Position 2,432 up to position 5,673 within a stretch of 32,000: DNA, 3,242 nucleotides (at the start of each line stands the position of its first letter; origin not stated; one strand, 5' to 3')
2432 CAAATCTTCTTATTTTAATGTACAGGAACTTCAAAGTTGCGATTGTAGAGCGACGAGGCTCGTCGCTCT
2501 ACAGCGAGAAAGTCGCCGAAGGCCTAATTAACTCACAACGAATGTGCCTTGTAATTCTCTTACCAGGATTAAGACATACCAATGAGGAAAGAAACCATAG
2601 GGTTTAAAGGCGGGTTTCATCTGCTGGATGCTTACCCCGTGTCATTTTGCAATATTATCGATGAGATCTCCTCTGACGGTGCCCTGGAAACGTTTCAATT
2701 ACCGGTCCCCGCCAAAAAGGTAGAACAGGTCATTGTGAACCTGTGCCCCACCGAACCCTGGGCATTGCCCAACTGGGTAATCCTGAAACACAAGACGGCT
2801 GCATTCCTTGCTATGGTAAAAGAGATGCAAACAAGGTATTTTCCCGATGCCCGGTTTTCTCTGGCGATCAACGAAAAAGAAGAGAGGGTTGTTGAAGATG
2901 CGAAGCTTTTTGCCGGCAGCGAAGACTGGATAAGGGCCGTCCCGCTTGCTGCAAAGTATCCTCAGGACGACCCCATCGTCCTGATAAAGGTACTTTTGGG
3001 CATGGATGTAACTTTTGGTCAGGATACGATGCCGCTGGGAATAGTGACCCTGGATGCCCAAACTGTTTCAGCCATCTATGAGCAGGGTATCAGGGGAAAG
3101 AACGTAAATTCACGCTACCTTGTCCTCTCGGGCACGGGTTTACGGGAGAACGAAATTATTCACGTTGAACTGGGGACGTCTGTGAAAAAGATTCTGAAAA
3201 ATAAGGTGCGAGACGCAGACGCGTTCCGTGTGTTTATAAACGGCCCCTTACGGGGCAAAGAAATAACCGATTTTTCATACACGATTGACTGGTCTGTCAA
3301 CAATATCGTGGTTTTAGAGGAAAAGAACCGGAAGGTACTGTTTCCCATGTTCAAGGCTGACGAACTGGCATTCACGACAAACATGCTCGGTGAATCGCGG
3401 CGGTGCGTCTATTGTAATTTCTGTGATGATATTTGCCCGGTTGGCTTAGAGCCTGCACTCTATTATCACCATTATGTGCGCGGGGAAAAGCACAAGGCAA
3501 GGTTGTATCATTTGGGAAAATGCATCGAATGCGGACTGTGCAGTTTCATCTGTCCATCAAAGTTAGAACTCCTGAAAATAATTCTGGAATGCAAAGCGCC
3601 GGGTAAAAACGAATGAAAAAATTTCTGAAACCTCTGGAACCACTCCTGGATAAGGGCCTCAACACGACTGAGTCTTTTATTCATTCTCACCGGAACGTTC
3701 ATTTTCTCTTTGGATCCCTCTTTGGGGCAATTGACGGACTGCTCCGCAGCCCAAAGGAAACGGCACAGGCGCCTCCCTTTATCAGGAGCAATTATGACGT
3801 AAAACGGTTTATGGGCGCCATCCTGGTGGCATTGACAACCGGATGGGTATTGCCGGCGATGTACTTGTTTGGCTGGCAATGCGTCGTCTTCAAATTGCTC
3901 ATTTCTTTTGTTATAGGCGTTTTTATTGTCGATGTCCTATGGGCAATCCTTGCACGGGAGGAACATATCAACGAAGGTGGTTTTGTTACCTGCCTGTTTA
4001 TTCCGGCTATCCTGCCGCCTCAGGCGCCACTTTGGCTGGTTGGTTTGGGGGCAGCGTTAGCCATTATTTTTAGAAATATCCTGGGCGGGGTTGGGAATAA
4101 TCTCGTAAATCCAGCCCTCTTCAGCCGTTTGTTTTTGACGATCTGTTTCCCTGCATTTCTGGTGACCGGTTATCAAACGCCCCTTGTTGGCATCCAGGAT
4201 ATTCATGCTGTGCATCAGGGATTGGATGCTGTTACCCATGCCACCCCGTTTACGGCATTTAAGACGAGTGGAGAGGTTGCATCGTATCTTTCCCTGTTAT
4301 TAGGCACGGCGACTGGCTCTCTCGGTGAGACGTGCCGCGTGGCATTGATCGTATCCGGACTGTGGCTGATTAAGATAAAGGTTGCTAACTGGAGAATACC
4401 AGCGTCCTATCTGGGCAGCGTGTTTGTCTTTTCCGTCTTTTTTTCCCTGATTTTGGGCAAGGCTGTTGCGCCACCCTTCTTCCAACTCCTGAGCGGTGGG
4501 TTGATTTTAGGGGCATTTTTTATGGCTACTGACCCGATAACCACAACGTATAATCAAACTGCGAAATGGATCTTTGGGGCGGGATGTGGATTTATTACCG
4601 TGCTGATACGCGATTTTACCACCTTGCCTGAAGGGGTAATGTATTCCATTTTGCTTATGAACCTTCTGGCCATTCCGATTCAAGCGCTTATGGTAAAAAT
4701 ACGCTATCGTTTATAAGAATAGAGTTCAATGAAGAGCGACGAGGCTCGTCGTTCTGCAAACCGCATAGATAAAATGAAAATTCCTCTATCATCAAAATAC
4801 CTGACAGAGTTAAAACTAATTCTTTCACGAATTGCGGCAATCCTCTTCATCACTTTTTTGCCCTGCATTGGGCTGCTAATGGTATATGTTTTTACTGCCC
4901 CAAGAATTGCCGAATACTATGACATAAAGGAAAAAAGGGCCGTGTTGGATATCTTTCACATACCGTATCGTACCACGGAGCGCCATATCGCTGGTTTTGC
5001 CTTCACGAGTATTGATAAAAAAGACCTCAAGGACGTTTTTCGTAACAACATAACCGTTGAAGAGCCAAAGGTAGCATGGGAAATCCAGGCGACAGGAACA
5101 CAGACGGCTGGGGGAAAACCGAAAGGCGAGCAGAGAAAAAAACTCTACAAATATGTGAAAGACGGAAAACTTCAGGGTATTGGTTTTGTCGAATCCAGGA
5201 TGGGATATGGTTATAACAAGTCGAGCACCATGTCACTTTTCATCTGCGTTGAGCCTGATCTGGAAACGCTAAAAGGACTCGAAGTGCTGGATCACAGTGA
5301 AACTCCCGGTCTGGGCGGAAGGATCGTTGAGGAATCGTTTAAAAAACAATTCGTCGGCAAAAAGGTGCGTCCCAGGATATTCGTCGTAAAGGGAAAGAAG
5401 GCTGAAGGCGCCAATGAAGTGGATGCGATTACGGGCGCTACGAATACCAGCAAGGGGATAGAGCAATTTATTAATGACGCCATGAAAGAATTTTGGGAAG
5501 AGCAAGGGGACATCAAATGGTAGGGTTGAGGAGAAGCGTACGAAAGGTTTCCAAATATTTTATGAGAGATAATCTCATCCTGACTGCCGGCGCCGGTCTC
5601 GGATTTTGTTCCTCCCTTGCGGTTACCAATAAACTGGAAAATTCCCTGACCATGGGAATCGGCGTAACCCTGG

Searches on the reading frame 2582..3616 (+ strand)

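Call 36: search_protein_families(library=pfam, proteins=[window:2582-3616:+], max_evalue=0.01)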
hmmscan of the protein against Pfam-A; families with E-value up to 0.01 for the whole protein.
window:2582-3616:+ (344 aa): 12 families
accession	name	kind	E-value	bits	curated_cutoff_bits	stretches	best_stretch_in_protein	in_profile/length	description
PF13183.11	Fer4_8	-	7.9e-08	33.2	27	1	272-327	2-67/68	4Fe-4S dicluster domain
PF12838.12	Fer4_7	-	6.1e-07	30.2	27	1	274-327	1-51/52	4Fe-4S dicluster domain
PF13237.11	Fer4_10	-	3.3e-06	27.4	25.5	1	271-325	5-53/53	4Fe-4S dicluster domain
PF13534.11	Fer4_17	-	6e-06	27.2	22.2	1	274-328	1-60/61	4Fe-4S dicluster domain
PF13187.11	Fer4_9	-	1.8e-05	25.1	27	1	274-327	1-50/52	4Fe-4S dicluster domain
PF14697.11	Fer4_21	-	2.1e-05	25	35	0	312-325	39-52/59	4Fe-4S dicluster domain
PF00037.32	Fer4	-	3.8e-05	23.8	21.1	1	312-326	6-20/24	4Fe-4S binding domain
PF01512.22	Complex1_51K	-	4.6e-05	23.8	31.2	1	43-167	24-150/150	Nuo51 FMN-binding domain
PF13746.11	Fer4_18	-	8.3e-05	23.2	27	0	303-332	50-79/114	4Fe-4S dicluster domain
PF12797.12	Fer4_2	-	0.00019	21.6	24.5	1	308-326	4-22/22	4Fe-4S binding domain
PF13484.11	Fer4_16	-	0.00046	21.3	30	0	313-327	1-15/66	4Fe-4S double cluster binding domain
PF14691.11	Fer4_20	-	0.0045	17.2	25.8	1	267-327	16-78/113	Dihydroprymidine dehydrogenase domain II, 4Fe-4S cluster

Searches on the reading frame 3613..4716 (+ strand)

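Call 36: search_protein_families(library=pfam, proteins=[window:3613-4716:+], max_evalue=0.01)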
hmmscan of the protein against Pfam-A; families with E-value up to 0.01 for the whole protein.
window:3613-4716:+ (367 aa): 1 family
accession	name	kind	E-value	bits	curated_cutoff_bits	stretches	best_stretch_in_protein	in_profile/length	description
PF03116.20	NQR2_RnfD_RnfE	-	4.8e-77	259.7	27.7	1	52-363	3-293/296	NQR2, RnfD, RnfE family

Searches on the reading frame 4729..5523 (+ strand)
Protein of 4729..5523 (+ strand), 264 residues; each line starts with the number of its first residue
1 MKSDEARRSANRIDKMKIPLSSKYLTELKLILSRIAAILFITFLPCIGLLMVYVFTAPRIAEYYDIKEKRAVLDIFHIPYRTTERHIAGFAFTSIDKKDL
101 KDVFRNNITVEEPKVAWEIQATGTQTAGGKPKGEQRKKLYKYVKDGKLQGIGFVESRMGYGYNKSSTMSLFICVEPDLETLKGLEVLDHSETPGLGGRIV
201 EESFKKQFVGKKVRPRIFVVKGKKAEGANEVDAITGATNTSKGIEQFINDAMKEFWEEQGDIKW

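Call 36: search_protein_families(library=pfam, proteins=[window:4729-5523:+], max_evalue=0.01)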
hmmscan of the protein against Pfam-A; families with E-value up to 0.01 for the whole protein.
window:4729-5523:+ (264 aa): 1 family
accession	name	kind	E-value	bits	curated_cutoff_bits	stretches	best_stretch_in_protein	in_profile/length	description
PF04205.19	FMN_bind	-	3.1e-15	57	22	1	165-253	3-77/77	FMN-binding domain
